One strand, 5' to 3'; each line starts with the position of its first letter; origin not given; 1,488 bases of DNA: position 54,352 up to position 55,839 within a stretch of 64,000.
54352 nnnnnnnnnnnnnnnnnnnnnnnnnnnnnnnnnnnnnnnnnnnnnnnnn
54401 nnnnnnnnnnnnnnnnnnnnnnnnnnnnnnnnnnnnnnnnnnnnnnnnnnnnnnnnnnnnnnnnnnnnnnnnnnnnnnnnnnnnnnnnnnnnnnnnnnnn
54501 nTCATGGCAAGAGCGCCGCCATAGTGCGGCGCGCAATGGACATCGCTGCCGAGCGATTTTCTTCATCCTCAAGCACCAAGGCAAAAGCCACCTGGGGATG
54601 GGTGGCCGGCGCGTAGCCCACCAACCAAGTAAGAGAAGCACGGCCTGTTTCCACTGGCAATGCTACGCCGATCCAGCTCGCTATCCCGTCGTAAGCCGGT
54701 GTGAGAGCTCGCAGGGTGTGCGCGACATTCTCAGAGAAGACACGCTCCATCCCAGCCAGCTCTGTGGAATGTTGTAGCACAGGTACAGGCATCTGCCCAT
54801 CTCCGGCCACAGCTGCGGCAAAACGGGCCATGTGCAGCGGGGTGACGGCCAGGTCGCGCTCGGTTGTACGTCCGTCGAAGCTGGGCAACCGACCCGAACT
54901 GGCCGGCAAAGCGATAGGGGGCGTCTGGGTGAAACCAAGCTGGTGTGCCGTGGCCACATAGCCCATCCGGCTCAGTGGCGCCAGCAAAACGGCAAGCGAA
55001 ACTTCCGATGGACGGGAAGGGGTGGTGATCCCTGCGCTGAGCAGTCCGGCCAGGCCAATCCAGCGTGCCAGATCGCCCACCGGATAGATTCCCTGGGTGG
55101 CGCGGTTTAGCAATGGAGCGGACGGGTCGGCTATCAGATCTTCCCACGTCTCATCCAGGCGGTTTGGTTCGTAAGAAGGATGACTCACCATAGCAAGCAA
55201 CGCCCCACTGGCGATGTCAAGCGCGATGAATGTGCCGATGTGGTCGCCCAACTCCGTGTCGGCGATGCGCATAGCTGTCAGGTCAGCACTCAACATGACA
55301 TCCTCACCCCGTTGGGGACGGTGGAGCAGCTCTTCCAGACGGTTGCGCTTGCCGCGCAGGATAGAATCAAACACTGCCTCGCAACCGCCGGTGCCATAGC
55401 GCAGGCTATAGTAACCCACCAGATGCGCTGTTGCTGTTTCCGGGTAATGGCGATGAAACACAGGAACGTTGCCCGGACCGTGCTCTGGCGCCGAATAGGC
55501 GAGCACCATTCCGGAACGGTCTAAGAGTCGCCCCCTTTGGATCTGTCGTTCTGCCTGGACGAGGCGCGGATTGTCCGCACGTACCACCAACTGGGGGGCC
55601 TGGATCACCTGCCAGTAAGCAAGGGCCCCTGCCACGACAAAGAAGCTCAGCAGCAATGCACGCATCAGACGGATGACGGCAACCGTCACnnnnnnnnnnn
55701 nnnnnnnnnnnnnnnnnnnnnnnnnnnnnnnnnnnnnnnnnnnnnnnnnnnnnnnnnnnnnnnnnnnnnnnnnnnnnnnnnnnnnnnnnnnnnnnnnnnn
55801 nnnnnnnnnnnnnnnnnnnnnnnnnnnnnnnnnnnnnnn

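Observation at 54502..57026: Catalytically dead class B PBP translationally coupled to an intact SEDS polymerase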

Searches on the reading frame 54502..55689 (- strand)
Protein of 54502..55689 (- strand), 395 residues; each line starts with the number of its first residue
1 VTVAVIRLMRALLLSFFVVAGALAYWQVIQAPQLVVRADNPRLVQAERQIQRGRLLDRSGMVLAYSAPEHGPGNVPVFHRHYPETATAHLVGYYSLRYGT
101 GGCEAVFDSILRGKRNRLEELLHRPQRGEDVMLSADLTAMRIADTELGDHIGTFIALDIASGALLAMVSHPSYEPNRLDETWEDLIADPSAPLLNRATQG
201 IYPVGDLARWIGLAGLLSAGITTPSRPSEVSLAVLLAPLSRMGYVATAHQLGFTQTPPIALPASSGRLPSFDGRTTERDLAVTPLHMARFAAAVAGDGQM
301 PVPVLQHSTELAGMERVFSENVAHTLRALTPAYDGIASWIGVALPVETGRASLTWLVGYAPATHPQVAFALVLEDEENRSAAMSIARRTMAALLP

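Call 3: search_protein_families(library=pfam, proteins=[window:54502-55689:-], max_evalue=0.01)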
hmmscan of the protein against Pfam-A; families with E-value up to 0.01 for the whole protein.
window:54502-55689:- (395 aa): 2 families
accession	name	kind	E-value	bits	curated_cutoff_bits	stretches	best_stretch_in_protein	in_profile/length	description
PF00905.27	Transpeptidase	-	3.3e-17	63.1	22.1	3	351-390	256-298/299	Penicillin binding protein transpeptidase domain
PF21922.1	PBP_dimer_2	-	8.1e-09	36.1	27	1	52-118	1-64/83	Penicillin binding protein A dimerisation domain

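Call 4: search_protein_families(library=ncbifam, proteins=[window:54502-55689:-], max_evalue=0.01)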
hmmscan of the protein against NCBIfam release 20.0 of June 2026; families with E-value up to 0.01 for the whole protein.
window:54502-55689:- (395 aa): 9 families
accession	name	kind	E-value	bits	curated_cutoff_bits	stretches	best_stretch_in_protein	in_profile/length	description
TIGR03423.1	pbp2_mrdA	equivalog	1e-32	113.5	455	3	102-225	188-328/593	penicillin-binding protein 2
NF008061.0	PRK10795.1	equivalog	1.8e-17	63.2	962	1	112-222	233-347/634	peptidoglycan DD-transpeptidase MrdA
NF011685.0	PRK15105.1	subfamily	8e-10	37.9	737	1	151-187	259-295/588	peptidoglycan glycosyltransferase FtsI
NF051842.1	PBP4_5_Efaec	equivalog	4.3e-09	35.3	700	1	121-226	324-434/668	penicillin-binding protein PBP4(5)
TIGR02214.1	spoVD_pbp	equivalog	1.4e-07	30.3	688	1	122-220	204-303/636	stage V sporulation protein D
NF053573.1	PBP2_PenA_Neis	exception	6.9e-07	28.2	1105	1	124-178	228-289/572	peptidoglycan D,D-transpeptidase PBP2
NF000406.1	MECB_PBP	exception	8.5e-06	24.4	1450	1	122-199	315-397/674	PBP2a family beta-lactam-resistant peptidoglycan transpeptidase MecB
NF033378.1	MECD_PBP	exception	0.00038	18.9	1450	1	121-203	316-404/678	PBP2a family beta-lactam-resistant peptidoglycan transpeptidase MecD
NF050101.1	SepX_GlpR_4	equivalog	0.0067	16.5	110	0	20-59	8-47/176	divisome protein SepX/GlpR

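Call 5: search_solved_structures(query=window:54502-55689:-, max_evalue=0.01, show_alignments=3)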
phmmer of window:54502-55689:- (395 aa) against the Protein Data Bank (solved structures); distinct sequences matched with E-value up to 0.01: 64 (the best 60 are shown).
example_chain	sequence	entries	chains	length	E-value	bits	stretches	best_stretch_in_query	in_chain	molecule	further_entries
4mnr_A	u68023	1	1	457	1.3e-19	73.8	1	40-218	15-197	Peptidoglycan glycosyltransferase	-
3un7_A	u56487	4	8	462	1.2e-17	67.3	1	40-225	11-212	Penicillin-binding protein A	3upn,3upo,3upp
3lo7_A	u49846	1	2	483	1.8e-17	66.8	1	40-225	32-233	Penicillin-binding protein A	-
4jbf_A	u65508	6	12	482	1.1e-16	64.1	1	28-219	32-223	Peptidoglycan glycosyltransferase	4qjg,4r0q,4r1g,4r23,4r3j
7kis_A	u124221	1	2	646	1.2e-16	64.1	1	93-225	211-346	Peptidoglycan D,D-transpeptidase MrdA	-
4ra7_A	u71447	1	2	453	1.8e-16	63.5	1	28-219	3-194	Peptidoglycan glycosyltransferase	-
6tii_AAA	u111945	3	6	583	2.9e-16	62.8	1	97-224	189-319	Peptidoglycan D,D-transpeptidase MrdA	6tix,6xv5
8tj3_C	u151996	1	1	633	1.2e-15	60.8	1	97-224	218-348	Peptidoglycan D,D-transpeptidase MrdA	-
6g9f_A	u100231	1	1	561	1.4e-15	60.5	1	97-224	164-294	Peptidoglycan D,D-transpeptidase MrdA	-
6g9p_A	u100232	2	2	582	1.6e-15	60.3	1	97-224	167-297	Peptidoglycan D,D-transpeptidase MrdA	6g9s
4n1x_A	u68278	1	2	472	3.1e-15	59.4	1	38-219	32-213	Peptidoglycan glycosyltransferase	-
8zpc_A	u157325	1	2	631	1.2e-12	50.9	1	93-221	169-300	Peptidoglycan D,D-transpeptidase MrdA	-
7zg8_AAA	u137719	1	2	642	1.2e-12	50.8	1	93-221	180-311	Peptidoglycan D,D-transpeptidase MrdA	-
8gpw_A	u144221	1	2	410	2.5e-12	49.8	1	51-187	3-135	Peptidoglycan D,D-transpeptidase FtsI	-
7onn_A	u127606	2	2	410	9.5e-12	47.9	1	51-185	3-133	Peptidoglycan D,D-transpeptidase FtsI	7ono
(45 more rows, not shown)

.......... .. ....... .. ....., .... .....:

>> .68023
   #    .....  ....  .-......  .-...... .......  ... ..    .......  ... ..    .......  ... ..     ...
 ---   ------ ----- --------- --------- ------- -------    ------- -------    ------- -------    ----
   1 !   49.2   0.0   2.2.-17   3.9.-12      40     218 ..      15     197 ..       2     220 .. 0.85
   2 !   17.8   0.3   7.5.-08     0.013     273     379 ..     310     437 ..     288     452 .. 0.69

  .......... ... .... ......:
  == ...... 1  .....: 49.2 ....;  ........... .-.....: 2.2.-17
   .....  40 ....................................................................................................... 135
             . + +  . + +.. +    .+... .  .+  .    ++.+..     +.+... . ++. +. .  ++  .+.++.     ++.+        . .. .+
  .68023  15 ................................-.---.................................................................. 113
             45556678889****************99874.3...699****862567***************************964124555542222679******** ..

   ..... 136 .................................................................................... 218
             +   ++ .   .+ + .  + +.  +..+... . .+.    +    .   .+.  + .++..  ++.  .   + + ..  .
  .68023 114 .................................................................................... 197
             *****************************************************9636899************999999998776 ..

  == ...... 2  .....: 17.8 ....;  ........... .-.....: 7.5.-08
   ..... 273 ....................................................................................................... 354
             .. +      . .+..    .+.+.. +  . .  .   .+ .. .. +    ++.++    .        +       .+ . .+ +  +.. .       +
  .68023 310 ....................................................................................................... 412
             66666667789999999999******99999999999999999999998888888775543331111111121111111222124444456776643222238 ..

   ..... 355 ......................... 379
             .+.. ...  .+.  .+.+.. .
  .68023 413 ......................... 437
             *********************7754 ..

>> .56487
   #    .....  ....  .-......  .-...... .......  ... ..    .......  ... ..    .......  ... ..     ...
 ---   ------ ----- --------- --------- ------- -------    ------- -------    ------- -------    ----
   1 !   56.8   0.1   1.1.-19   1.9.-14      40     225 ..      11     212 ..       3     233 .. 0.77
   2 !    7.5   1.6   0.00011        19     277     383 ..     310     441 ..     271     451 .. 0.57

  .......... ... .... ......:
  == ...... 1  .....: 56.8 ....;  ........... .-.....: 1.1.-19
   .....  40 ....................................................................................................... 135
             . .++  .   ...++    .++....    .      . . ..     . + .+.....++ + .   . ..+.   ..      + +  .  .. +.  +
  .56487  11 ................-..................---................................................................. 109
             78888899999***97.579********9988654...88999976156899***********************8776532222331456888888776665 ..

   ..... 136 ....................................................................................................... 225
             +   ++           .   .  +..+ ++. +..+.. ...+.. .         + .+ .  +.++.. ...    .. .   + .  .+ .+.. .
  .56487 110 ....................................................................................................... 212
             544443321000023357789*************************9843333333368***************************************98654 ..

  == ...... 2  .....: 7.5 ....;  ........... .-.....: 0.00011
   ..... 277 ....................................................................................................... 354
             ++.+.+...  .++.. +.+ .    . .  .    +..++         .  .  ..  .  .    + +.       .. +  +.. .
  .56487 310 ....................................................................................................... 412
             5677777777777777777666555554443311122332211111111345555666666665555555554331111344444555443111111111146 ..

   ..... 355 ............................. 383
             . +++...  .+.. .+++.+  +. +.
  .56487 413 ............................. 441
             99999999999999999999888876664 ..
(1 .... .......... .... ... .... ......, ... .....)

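Call 6: find_homologous_proteins(query=window:54502-55689:-, max_evalue=0.00001)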
Query window:54502-55689:- (395 aa): 419 proteins with E <= 0.00001 among 8000 candidates; the best 120 are listed.
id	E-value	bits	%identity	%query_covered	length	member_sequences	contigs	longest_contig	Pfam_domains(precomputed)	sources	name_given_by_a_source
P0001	1.2e-210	717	83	100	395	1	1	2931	PF21922.2,PF00905.28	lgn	-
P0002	9.6e-207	705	82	100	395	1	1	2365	PF21922.2,PF00905.28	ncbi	-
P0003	4.7e-206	702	82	100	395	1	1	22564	PF21922.2,PF00905.28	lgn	-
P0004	4.0e-204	696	81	100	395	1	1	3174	PF21922.2,PF00905.28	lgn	-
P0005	3.9e-200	683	80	99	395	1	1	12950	PF21922.2,PF00905.28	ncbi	ncbi:MAG: penicillin-binding transpeptidase domain-containing protein [Anaerolineae bacterium]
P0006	3.1e-194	663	77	100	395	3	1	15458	PF21922.2,PF00905.28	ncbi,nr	ncbi:MAG: penicillin-binding transpeptidase domain-containing protein [Anaerolineae bacterium]|nr:pe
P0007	3.6e-183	627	100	73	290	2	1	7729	PF00905.28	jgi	jgi:peptidoglycan glycosyltransferase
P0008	1.7e-182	625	71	100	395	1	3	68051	PF21922.2,PF00905.28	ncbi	ncbi:MAG: penicillin-binding transpeptidase domain-containing protein [Anaerolineae bacterium]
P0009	1.0e-176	606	70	100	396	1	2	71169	PF21922.2,PF00905.28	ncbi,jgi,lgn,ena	-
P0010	7.4e-175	600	69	100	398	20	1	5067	PF21922.2,PF00905.28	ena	-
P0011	6.6e-137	475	57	99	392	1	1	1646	PF21922.2,PF00905.28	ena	-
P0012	1.4e-134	467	57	96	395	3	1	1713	PF21922.2,PF00905.28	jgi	jgi:peptidoglycan glycosyltransferase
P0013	2.6e-134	466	57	99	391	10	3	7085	PF21922.2,PF00905.28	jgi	jgi:peptidoglycan glycosyltransferase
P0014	9.3e-134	464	56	99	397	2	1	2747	PF21922.2,PF00905.28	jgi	-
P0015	1.3e-133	464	56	99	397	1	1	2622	PF21922.2,PF00905.28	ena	-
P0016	2.7e-133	463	57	99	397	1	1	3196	PF21922.2,PF00905.28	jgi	jgi:peptidoglycan glycosyltransferase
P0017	5.3e-133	462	57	99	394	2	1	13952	PF00905.28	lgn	-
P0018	2.1e-132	460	56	99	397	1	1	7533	PF21922.2,PF00905.28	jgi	jgi:peptidoglycan glycosyltransferase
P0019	4.0e-132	459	56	99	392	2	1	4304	PF21922.2,PF00905.28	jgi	jgi:cell division protein FtsI/penicillin-binding protein 2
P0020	4.5e-132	459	56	99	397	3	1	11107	PF21922.2,PF00905.28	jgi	jgi:peptidoglycan glycosyltransferase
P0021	9.8e-132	458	58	100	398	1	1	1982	PF21922.2,PF00905.28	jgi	-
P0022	1.2e-131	457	58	99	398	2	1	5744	PF00905.28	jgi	jgi:peptidoglycan glycosyltransferase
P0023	1.3e-131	457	56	99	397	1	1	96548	PF21922.2,PF00905.28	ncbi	-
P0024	1.6e-131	457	55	99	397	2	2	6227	PF21922.2,PF00905.28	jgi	jgi:peptidoglycan glycosyltransferase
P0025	2.0e-131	457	57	99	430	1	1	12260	PF21922.2,PF00905.28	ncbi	-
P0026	3.3e-131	456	56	99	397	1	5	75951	PF21922.2,PF00905.28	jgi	jgi:peptidoglycan glycosyltransferase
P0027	4.1e-131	456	56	96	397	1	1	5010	PF21922.2,PF00905.28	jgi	jgi:peptidoglycan glycosyltransferase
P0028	6.2e-131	455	55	99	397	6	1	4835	PF21922.2,PF00905.28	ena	-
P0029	9.2e-131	455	57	99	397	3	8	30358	PF21922.2,PF00905.28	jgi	jgi:peptidoglycan glycosyltransferase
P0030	3.4e-130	453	56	99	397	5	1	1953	PF21922.2,PF00905.28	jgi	jgi:peptidoglycan glycosyltransferase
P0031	9.7e-130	451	57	99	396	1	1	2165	PF21922.2,PF00905.28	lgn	-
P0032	1.1e-129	451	57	99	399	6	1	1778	PF21922.2,PF00905.28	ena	-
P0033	2.0e-129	450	56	100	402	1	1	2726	PF21922.2,PF00905.28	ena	-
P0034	2.1e-129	450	57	99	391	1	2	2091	PF21922.2,PF00905.28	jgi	jgi:peptidoglycan glycosyltransferase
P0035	3.5e-129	449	54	99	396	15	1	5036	PF21922.2,PF00905.28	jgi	jgi:peptidoglycan glycosyltransferase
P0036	4.1e-129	449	56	99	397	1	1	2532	PF21922.2,PF00905.28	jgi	-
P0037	5.0e-129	449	56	99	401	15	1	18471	PF21922.2,PF00905.28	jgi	jgi:peptidoglycan glycosyltransferase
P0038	6.3e-129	448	56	99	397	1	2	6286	PF00905.28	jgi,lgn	jgi:peptidoglycan glycosyltransferase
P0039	7.0e-129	448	56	99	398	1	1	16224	PF21922.2,PF00905.28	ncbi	ncbi:MAG: penicillin-binding transpeptidase domain-containing protein [Anaerolineae bacterium]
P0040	8.3e-129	448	54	99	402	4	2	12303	PF21922.2,PF00905.28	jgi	jgi:peptidoglycan glycosyltransferase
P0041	1.3e-128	447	56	99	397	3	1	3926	PF21922.2,PF00905.28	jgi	jgi:peptidoglycan glycosyltransferase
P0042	2.4e-128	447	54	99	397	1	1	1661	PF21922.2,PF00905.28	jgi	jgi:peptidoglycan glycosyltransferase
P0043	5.0e-128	446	55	99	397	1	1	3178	PF21922.2,PF00905.28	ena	-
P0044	5.6e-128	445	57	100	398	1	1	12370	PF21922.2,PF00905.28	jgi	jgi:cell division protein FtsI/penicillin-binding protein 2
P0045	7.4e-128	445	55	99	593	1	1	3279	PF21922.2,PF00905.28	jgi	jgi:hypothetical protein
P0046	8.4e-128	445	56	99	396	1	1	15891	PF21922.2,PF00905.28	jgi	jgi:peptidoglycan glycosyltransferase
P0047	1.5e-127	444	55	99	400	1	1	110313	PF21922.2,PF00905.28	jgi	jgi:cell division protein FtsI/penicillin-binding protein 2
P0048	1.6e-127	444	56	99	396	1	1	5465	PF21922.2,PF00905.28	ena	-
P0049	1.7e-127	444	55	99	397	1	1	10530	PF21922.2,PF00905.28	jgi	-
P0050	5.8e-127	442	55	99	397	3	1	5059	PF21922.2,PF00905.28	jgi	jgi:peptidoglycan glycosyltransferase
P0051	1.5e-126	441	55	99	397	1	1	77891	PF21922.2,PF00905.28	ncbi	-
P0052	1.6e-126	441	55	99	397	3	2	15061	PF21922.2,PF00905.28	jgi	jgi:peptidoglycan glycosyltransferase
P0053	2.8e-126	440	55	99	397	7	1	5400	PF21922.2,PF00905.28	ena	-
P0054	4.2e-126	439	55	99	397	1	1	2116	PF21922.2,PF00905.28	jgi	jgi:peptidoglycan glycosyltransferase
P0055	5.5e-126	439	53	99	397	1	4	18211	PF21922.2,PF00905.28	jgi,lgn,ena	jgi:peptidoglycan glycosyltransferase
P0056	5.5e-126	439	55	98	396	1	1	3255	PF00905.28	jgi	jgi:peptidoglycan glycosyltransferase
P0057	1.2e-125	438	54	99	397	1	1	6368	PF21922.2,PF00905.28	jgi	-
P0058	2.1e-125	437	55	99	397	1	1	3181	PF21922.2,PF00905.28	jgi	jgi:peptidoglycan glycosyltransferase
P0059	6.2e-125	435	53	99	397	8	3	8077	PF21922.2,PF00905.28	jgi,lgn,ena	jgi:peptidoglycan glycosyltransferase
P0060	8.9e-125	435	57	96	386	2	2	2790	PF21922.2,PF00905.28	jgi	jgi:peptidoglycan glycosyltransferase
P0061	9.6e-125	435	54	99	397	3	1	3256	PF21922.2,PF00905.28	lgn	-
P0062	1.3e-124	434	57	95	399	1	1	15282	PF21922.2,PF00905.28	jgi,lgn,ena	-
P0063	2.8e-124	433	54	99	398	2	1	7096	PF21922.2,PF00905.28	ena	-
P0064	3.5e-124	433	53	99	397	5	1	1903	PF21922.2,PF00905.28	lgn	-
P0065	4.1e-124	433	53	100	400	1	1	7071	PF21922.2,PF00905.28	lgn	-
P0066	5.5e-124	432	54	99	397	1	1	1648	PF00905.28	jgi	jgi:peptidoglycan glycosyltransferase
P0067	1.0e-123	431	53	99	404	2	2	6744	PF21922.2,PF00905.28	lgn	-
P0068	1.7e-122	427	53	99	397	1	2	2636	PF21922.2,PF00905.28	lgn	-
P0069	2.1e-122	427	54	100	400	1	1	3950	PF21922.2,PF00905.28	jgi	jgi:peptidoglycan glycosyltransferase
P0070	4.4e-122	426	53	99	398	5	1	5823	PF00905.28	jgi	jgi:peptidoglycan glycosyltransferase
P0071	4.4e-122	426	54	99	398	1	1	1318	PF00905.28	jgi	jgi:peptidoglycan glycosyltransferase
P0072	8.3e-122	425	54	99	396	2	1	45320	PF21922.2,PF00905.28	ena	-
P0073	1.7e-121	424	52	99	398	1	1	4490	PF21922.2,PF00905.28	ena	-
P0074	2.0e-120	421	54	99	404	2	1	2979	PF21922.2,PF00905.28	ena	-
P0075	8.8e-120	418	53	99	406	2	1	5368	PF21922.2,PF00905.28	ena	-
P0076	1.4e-119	418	53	99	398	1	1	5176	PF00905.28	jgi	jgi:peptidoglycan glycosyltransferase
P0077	1.6e-118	414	53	99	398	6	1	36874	PF00905.28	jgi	jgi:peptidoglycan glycosyltransferase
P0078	5.9e-117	409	54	95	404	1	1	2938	PF21922.2,PF00905.28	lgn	-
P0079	2.0e-116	407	55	95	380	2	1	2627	PF00905.28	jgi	-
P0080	2.4e-112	394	57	84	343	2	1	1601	PF00905.28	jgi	jgi:peptidoglycan glycosyltransferase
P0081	7.2e-109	382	51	95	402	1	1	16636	PF00905.28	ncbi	-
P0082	8.1e-107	376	50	99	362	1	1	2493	PF21922.2,PF00905.28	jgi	jgi:peptidoglycan glycosyltransferase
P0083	4.2e-99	350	73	55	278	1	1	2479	PF21922.2,PF00905.28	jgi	-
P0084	2.5e-96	341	51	86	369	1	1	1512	PF21922.2,PF00905.28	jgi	-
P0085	4.6e-96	340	50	90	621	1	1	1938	PF01098.25,PF21922.2,PF00905.28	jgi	jgi:hypothetical protein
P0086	2.0e-91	325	48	90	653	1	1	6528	PF01098.25,PF21922.2,PF00905.28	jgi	-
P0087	4.2e-91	324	50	90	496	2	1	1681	PF01098.25,PF21922.2,PF00905.28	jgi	jgi:hypothetical protein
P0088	3.7e-88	314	49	89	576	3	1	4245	PF01098.25,PF21922.2,PF00905.28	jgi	jgi:hypothetical protein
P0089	9.3e-88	313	48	90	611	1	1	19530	PF01098.25,PF21922.2,PF00905.28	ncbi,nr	ncbi:MAG: FtsW/RodA/SpoVE family cell cycle protein [Anaerolineales bacterium]|nr:FtsW/RodA/SpoVE fa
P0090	1.0e-87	313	46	91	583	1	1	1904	PF01098.25,PF21922.2,PF00905.28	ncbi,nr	ncbi:MAG: FtsW/RodA/SpoVE family cell cycle protein, partial [Anaerolineae bacterium]|nr:FtsW/RodA/S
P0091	4.5e-87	311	49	87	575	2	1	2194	PF01098.25,PF21922.2,PF00905.28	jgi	jgi:hypothetical protein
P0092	2.6e-86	308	48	90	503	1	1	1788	PF01098.25,PF21922.2,PF00905.28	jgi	jgi:hypothetical protein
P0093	8.8e-85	303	48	85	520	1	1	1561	PF01098.25,PF21922.2,PF00905.28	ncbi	ncbi:MAG: hypothetical protein EHM12_12675, partial [Dehalococcoidia bacterium]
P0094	8.7e-83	297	44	95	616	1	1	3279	PF01098.25,PF21922.2,PF00905.28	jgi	jgi:hypothetical protein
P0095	2.6e-81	292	54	69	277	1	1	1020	PF00905.28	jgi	jgi:peptidoglycan glycosyltransferase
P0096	1.0e-80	290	45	90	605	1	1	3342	PF21922.2,PF00905.28,PF00067.28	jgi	jgi:cytochrome P450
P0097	5.4e-78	281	53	67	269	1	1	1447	PF00905.28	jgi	jgi:peptidoglycan glycosyltransferase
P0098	1.4e-76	276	50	72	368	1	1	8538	PF21922.2,PF00905.28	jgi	jgi:cell division protein FtsI/penicillin-binding protein 2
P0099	1.8e-76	276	46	81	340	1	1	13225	PF21922.2,PF00905.28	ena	-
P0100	1.4e-75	273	56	60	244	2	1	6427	PF00905.28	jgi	jgi:peptidoglycan glycosyltransferase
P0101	1.1e-73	267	40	91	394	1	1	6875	PF21922.2,PF00905.28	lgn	-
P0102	4.3e-72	261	40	89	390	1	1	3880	PF21922.2,PF00905.28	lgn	-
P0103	2.8e-71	259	40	99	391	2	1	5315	PF21922.2,PF00905.28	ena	-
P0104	4.9e-69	251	40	96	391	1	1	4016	PF21922.2,PF00905.28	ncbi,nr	ncbi:MAG: hypothetical protein D6796_02230 [Caldilineae bacterium]|nr:MAG: hypothetical protein D679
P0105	3.5e-68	249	37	100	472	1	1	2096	PF21922.2,PF00905.28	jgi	jgi:peptidoglycan glycosyltransferase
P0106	1.8e-67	246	47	72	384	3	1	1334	PF00905.28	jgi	jgi:hypothetical protein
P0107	3.7e-67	245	46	69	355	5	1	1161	PF00905.28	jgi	jgi:hypothetical protein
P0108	7.2e-67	244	37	98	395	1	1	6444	PF21922.2,PF00905.28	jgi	-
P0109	1.2e-66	243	38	93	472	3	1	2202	PF21922.2,PF00905.28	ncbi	-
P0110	1.2e-66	243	37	100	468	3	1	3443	PF21922.2,PF00905.28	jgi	jgi:peptidoglycan glycosyltransferase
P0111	1.3e-63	234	37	98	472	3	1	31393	PF21922.2,PF00905.28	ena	-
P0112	2.7e-63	232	48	63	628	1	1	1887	PF01098.25,PF21922.2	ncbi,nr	ncbi:MAG: FtsW/RodA/SpoVE family cell cycle protein, partial [Anaerolineae bacterium]|nr:FtsW/RodA/S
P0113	2.8e-63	232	37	99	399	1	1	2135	PF21922.2,PF00905.28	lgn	-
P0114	1.9e-62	230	35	99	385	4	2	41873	PF21922.2,PF00905.28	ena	-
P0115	3.2e-62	229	49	62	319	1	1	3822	PF00905.28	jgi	jgi:hypothetical protein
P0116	6.4e-62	228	35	100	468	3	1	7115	PF21922.2,PF00905.28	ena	-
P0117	8.9e-62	227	36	89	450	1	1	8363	PF21922.2,PF00905.28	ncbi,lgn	-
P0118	2.2e-61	226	39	91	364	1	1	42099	PF21922.2,PF00905.28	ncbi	-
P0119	4.1e-61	225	37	93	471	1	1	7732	PF21922.2,PF00905.28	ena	-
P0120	8.4e-61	224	38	93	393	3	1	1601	PF21922.2,PF00905.28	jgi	jgi:cell division protein FtsI/penicillin-binding protein 2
